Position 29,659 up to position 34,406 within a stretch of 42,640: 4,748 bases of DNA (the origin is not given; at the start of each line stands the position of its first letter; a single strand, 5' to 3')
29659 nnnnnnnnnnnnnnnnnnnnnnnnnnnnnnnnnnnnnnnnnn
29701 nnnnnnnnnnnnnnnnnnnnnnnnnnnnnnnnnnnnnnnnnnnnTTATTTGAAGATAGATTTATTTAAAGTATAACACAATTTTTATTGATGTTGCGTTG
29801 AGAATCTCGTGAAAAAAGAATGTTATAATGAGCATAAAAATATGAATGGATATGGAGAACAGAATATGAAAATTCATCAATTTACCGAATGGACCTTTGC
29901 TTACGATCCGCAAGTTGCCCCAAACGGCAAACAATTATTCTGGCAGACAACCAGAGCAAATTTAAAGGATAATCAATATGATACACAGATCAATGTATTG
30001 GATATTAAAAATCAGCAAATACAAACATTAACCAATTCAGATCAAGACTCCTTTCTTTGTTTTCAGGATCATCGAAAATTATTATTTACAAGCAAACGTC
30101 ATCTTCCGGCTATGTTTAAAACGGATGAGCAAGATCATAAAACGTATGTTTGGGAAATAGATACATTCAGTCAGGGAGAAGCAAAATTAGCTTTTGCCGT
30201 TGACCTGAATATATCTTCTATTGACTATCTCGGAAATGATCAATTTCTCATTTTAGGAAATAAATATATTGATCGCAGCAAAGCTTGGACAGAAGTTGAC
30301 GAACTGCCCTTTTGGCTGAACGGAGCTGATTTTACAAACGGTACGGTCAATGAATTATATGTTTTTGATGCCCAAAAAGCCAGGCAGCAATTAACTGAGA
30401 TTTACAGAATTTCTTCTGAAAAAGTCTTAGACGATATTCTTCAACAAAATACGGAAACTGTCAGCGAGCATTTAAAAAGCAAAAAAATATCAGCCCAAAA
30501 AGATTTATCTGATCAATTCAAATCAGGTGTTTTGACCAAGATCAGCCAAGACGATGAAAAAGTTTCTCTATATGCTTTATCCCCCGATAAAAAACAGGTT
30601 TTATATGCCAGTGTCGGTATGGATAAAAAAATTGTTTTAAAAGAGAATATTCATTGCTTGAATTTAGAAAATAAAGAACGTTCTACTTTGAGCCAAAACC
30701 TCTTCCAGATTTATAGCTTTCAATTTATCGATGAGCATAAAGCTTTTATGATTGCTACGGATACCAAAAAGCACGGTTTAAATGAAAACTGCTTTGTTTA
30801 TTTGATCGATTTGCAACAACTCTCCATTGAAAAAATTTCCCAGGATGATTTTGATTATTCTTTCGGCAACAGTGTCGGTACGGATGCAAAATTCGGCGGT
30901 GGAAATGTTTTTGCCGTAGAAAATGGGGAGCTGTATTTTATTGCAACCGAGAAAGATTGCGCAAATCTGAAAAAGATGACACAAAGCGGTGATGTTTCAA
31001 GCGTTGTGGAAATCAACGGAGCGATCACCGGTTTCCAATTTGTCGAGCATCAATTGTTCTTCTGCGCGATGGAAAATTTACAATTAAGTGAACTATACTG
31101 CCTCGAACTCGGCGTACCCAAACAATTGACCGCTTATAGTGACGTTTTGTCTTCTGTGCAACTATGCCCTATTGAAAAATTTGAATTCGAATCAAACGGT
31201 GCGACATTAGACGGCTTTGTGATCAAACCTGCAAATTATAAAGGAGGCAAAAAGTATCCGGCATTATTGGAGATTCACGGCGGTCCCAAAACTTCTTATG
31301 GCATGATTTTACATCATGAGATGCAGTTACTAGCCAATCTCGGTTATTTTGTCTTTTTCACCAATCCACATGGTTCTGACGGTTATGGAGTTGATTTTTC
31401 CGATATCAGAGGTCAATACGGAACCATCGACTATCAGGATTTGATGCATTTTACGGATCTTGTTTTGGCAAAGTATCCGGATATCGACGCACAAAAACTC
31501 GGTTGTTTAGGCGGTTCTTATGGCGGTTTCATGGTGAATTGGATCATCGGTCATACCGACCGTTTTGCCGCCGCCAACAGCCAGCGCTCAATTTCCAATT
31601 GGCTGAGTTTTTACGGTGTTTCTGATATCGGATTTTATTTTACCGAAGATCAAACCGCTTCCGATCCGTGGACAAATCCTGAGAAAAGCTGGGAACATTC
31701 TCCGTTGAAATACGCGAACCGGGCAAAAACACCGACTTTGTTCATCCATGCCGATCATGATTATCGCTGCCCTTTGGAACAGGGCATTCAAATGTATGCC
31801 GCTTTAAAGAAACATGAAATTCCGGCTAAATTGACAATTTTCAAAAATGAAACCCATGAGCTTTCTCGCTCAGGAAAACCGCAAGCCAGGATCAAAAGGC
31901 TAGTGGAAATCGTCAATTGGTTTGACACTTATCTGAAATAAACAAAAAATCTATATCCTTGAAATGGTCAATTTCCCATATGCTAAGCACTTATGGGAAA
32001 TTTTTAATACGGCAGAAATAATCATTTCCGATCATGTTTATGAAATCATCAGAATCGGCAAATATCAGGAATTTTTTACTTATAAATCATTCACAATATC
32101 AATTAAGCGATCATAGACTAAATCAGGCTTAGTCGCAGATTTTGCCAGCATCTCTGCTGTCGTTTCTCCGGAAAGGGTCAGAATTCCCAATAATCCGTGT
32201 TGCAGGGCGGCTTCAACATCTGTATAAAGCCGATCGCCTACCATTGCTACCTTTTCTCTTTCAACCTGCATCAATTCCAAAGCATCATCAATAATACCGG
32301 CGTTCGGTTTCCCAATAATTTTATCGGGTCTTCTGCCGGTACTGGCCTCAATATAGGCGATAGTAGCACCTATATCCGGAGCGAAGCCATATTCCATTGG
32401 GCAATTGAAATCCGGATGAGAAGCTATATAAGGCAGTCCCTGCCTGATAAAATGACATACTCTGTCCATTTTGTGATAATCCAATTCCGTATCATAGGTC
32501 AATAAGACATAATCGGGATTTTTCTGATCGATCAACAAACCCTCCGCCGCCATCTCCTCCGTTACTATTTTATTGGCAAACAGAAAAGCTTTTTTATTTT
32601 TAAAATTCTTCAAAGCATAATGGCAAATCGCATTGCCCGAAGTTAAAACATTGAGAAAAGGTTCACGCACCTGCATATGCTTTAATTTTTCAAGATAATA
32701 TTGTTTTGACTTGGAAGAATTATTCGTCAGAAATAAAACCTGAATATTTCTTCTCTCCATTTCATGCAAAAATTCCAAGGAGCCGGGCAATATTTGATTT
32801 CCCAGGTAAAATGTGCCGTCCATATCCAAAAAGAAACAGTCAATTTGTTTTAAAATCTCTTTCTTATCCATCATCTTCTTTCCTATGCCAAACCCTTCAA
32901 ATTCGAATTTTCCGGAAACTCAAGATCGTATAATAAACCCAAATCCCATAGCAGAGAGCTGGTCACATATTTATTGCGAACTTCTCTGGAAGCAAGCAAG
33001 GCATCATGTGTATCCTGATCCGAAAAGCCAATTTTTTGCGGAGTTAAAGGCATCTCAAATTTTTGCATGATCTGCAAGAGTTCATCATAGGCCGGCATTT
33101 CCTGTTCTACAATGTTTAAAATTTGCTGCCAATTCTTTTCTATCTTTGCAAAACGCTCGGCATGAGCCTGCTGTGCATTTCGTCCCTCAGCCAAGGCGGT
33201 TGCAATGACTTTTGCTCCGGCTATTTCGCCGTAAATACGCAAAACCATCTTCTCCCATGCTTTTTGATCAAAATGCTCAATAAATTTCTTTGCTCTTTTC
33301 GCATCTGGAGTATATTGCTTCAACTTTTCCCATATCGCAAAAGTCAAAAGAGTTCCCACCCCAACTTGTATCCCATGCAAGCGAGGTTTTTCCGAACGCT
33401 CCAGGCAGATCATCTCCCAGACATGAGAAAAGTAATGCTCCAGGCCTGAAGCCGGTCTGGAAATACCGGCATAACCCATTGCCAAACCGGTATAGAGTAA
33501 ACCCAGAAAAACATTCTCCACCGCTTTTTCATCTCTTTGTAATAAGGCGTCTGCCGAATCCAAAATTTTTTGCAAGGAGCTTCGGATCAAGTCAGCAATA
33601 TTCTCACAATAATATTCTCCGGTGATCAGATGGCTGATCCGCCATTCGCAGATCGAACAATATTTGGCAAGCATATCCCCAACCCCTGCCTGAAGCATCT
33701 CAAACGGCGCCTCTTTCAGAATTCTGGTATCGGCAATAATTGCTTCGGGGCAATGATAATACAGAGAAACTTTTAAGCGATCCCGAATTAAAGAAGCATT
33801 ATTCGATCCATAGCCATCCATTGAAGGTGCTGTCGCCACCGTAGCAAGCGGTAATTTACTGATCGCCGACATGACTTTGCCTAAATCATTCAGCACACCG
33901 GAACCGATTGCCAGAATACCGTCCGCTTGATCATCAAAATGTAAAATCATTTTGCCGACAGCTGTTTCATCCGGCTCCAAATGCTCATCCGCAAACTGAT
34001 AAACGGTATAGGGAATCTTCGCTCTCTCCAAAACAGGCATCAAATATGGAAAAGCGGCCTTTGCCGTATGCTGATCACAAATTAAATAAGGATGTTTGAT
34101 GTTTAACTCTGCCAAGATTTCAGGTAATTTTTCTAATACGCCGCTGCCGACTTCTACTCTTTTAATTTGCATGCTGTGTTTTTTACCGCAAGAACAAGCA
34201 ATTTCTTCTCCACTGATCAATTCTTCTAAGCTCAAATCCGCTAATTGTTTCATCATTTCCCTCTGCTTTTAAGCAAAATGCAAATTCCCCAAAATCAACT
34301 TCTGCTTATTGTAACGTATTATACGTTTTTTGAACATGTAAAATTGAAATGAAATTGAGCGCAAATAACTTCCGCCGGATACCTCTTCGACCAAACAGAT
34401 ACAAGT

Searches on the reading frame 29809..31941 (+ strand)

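Call 66: search_protein_families(library=pfam, proteins=[window:29809-31941:+], max_evalue=0.00001)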
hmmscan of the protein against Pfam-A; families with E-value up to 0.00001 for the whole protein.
window:29809-31941:+ (710 aa): 1 family
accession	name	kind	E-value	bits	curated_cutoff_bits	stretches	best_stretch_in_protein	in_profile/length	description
PF00326.27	Peptidase_S9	-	1.6e-51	175.2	22.6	1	503-710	5-211/213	Prolyl oligopeptidase family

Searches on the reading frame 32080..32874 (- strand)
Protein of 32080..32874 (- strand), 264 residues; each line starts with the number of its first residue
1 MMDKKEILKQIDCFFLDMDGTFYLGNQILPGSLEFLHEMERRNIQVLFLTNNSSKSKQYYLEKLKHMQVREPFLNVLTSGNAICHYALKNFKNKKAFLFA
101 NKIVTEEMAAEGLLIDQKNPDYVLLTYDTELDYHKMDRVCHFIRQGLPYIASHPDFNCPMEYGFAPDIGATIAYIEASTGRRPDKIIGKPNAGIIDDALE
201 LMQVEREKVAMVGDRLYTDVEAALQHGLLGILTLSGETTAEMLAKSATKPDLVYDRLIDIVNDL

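Call 66: search_protein_families(library=pfam, proteins=[window:32080-32874:-], max_evalue=0.00001)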
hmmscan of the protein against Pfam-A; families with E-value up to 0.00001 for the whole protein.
window:32080-32874:- (264 aa): 4 families
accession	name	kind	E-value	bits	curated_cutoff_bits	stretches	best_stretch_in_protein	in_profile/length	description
PF13344.12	Hydrolase_6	-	2.3e-20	72.9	27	1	14-113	1-100/101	Haloacid dehalogenase-like hydrolase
PF13242.12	Hydrolase_like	-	2.5e-20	72.6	22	1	187-259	2-74/75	HAD-hyrolase-like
PF00702.32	Hydrolase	-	6.1e-15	56.6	26.4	1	11-227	1-191/191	haloacid dehalogenase-like hydrolase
PF13419.12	HAD_2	-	7.3e-08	33.2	23.8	0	188-227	134-172/178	Haloacid dehalogenase-like hydrolase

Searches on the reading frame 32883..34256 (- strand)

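Call 66: search_protein_families(library=pfam, proteins=[window:32883-34256:-], max_evalue=0.00001)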
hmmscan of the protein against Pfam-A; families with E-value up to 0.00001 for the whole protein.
window:32883-34256:- (457 aa): 2 families
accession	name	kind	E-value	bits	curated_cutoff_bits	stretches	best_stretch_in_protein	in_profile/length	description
PF13685.12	Fe-ADH_2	-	7.8e-28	97.8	28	1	36-184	2-149/149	Iron-containing alcohol dehydrogenase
PF00465.25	Fe-ADH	-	7.4e-13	48.9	31.3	1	33-177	3-168/168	Iron-containing alcohol dehydrogenase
